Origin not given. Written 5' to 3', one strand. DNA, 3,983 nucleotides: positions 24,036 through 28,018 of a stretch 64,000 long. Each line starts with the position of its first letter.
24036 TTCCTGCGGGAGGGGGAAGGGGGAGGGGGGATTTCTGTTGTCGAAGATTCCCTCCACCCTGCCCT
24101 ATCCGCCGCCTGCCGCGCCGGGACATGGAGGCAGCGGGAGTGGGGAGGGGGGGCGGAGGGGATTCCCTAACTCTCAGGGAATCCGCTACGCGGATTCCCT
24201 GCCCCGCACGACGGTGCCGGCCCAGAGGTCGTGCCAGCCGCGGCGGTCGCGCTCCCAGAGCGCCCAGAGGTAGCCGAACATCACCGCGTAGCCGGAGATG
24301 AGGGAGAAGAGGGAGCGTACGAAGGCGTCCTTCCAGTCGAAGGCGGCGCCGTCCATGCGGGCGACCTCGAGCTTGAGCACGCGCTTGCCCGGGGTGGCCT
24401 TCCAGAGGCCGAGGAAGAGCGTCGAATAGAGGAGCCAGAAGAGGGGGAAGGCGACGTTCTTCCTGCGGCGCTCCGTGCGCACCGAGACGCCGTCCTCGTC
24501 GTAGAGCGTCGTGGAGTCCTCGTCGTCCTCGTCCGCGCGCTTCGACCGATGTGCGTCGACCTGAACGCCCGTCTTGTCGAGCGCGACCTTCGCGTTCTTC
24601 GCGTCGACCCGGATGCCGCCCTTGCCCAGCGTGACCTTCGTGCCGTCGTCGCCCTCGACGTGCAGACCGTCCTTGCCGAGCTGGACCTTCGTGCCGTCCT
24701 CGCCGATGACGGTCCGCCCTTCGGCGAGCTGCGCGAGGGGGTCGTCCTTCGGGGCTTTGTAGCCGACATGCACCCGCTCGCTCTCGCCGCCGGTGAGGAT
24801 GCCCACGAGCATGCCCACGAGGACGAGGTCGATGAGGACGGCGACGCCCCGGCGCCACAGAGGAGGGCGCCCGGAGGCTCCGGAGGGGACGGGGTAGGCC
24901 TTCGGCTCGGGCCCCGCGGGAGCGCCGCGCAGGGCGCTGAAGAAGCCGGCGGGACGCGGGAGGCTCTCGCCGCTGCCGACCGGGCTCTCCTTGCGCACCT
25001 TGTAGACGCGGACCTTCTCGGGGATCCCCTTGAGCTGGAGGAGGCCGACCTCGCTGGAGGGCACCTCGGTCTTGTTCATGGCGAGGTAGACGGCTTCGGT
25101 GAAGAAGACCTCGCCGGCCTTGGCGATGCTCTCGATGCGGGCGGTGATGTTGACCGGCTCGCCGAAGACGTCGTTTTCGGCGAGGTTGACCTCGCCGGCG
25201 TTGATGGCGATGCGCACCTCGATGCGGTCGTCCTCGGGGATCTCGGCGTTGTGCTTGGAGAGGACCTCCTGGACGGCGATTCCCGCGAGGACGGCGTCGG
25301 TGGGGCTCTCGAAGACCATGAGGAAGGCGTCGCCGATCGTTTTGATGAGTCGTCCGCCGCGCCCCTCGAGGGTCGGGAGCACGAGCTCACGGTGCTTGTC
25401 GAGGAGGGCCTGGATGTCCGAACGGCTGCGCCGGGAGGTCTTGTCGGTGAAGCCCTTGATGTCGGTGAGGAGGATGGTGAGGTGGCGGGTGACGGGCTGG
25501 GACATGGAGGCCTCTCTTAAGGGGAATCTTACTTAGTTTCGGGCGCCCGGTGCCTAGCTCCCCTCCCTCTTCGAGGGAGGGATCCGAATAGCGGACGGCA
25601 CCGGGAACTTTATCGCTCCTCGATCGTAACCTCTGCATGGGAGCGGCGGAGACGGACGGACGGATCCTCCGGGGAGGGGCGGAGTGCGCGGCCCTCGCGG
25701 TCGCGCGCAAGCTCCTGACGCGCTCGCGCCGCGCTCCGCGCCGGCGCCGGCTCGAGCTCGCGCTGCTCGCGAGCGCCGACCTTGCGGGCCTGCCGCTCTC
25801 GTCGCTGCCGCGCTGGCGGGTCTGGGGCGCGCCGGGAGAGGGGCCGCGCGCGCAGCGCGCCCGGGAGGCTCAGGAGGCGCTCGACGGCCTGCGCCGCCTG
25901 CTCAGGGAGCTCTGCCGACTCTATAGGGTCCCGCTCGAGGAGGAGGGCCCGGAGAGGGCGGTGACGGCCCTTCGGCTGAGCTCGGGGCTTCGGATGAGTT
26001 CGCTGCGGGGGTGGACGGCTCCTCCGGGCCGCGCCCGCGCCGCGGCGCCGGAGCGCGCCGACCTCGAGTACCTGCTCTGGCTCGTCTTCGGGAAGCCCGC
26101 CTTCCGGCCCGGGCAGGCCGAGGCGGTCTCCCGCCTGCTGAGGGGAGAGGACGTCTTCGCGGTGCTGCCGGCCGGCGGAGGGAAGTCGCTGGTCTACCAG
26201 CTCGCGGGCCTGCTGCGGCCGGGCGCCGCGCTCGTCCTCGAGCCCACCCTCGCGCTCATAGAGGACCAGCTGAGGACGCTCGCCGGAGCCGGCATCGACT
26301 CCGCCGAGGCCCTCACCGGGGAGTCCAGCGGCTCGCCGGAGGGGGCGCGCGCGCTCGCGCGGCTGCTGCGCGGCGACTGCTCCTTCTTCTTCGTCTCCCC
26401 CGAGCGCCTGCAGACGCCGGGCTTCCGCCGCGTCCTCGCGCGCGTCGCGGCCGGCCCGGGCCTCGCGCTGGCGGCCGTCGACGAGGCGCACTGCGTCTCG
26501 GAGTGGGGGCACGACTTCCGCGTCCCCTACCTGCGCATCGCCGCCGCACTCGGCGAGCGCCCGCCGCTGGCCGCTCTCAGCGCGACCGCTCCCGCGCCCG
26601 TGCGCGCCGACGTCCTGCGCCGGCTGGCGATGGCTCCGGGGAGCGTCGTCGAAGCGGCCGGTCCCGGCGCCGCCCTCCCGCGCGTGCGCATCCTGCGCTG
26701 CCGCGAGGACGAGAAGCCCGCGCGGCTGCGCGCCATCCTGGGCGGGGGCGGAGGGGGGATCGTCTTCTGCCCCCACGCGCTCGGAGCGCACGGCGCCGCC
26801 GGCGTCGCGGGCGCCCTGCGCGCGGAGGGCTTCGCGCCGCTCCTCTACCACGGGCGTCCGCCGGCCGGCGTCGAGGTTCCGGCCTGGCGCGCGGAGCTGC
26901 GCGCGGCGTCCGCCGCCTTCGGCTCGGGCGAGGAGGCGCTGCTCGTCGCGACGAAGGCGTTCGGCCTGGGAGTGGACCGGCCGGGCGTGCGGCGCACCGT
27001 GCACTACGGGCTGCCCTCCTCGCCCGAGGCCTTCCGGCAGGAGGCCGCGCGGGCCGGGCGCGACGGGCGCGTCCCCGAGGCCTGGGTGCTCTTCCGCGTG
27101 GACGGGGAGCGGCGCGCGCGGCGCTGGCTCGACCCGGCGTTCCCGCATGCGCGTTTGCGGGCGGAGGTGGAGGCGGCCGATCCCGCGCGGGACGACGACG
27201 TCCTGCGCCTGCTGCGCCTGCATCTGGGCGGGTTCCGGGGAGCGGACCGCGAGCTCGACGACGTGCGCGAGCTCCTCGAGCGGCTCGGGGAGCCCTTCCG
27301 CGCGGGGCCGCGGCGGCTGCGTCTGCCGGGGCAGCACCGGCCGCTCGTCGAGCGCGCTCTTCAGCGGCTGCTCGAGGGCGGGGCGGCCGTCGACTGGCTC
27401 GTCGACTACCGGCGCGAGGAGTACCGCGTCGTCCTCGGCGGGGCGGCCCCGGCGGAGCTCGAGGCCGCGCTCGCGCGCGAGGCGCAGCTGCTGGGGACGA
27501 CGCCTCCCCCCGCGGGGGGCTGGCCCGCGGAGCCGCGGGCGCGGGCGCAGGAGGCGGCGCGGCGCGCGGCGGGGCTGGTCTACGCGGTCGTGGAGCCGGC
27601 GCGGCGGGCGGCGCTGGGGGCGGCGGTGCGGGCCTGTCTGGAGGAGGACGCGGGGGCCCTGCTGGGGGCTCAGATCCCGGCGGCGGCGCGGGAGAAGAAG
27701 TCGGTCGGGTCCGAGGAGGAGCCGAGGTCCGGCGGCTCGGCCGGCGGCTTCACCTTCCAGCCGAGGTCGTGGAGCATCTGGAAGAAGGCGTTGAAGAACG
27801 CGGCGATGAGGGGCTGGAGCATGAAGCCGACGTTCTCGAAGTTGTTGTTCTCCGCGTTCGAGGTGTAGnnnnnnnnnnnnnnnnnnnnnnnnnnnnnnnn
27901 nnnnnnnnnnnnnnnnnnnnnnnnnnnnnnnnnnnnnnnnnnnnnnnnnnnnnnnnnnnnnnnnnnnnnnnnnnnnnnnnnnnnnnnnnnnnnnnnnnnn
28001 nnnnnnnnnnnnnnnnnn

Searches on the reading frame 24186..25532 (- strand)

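Call 26: search_protein_families(library=pfam, proteins=[window:24186-25532:-], max_evalue=0.0001)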
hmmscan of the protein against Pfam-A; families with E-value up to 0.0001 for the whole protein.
window:24186-25532:- (448 aa): 2 families
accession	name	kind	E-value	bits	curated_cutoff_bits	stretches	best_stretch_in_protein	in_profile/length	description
PF06271.18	RDD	-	2.5e-20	73.6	24.1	1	360-439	52-137/137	RDD family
PF00211.25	Guanylate_cyc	-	2.4e-17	63.6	21.9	1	16-178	7-180/183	Adenylate and Guanylate cyclase catalytic domain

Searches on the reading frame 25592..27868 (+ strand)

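Call 26: search_protein_families(library=pfam, proteins=[window:25592-27868:+], max_evalue=0.0001)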
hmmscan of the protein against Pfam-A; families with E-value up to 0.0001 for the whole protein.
window:25592-27868:+ (758 aa): 2 families
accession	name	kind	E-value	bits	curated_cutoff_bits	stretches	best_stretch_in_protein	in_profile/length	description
PF00270.35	DEAD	-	1.2e-18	67.9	26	1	172-336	1-163/167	DEAD/DEAH box helicase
PF00271.37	Helicase_C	-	9.8e-09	35.9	23.5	1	437-492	55-110/110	Helicase conserved C-terminal domain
